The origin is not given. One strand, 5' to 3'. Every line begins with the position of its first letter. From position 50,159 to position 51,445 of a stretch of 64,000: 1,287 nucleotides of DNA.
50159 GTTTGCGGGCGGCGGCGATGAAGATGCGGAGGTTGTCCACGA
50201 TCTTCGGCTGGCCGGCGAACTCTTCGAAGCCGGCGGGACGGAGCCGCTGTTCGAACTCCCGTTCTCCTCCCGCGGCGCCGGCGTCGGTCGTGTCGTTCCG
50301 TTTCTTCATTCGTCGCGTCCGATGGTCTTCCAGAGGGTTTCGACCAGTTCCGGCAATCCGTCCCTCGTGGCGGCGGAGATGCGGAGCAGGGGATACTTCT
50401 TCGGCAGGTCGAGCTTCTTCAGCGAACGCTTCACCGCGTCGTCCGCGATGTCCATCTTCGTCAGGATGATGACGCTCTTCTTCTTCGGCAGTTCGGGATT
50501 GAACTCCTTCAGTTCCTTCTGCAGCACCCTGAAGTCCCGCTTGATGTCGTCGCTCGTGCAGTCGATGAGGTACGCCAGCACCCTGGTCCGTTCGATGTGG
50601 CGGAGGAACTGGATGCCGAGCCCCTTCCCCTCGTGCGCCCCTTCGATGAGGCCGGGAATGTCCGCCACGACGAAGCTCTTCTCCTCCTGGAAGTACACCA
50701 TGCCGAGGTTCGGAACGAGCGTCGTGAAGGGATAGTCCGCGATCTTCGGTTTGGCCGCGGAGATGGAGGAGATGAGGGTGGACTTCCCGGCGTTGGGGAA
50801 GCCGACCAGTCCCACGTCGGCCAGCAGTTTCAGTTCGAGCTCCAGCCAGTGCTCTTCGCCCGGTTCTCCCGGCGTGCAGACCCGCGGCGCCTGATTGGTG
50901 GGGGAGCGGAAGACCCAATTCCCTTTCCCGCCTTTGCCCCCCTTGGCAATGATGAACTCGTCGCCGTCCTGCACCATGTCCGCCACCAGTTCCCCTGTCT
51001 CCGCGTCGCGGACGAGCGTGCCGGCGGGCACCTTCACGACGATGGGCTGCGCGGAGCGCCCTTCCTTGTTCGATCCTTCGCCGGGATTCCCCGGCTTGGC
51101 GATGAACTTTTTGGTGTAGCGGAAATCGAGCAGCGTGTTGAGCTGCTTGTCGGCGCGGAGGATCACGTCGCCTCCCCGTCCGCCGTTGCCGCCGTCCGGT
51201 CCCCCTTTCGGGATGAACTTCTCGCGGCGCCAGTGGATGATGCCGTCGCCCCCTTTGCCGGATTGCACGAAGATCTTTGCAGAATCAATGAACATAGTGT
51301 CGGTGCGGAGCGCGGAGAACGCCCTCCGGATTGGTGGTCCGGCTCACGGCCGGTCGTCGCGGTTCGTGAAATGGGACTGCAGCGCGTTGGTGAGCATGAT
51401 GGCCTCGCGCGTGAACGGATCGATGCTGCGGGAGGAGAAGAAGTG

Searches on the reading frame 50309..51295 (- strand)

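Call 62: search_protein_families(library=pfam, proteins=[window:50309-51295:-], max_evalue=0.00001)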
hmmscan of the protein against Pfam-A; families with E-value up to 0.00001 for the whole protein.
window:50309-51295:- (329 aa): 3 families
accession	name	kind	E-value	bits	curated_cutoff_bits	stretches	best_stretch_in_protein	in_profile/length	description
PF01018.28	GTP1_OBG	-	1.5e-63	213.5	27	1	3-157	1-155/155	GTP1/OBG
PF01926.29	MMR_HSR1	-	3.2e-25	88.9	21.9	1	160-280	1-113/113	50S ribosome-binding GTPase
PF02421.24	FeoB_N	-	1.2e-10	41.6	27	1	161-320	3-155/156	Ferrous iron transport protein B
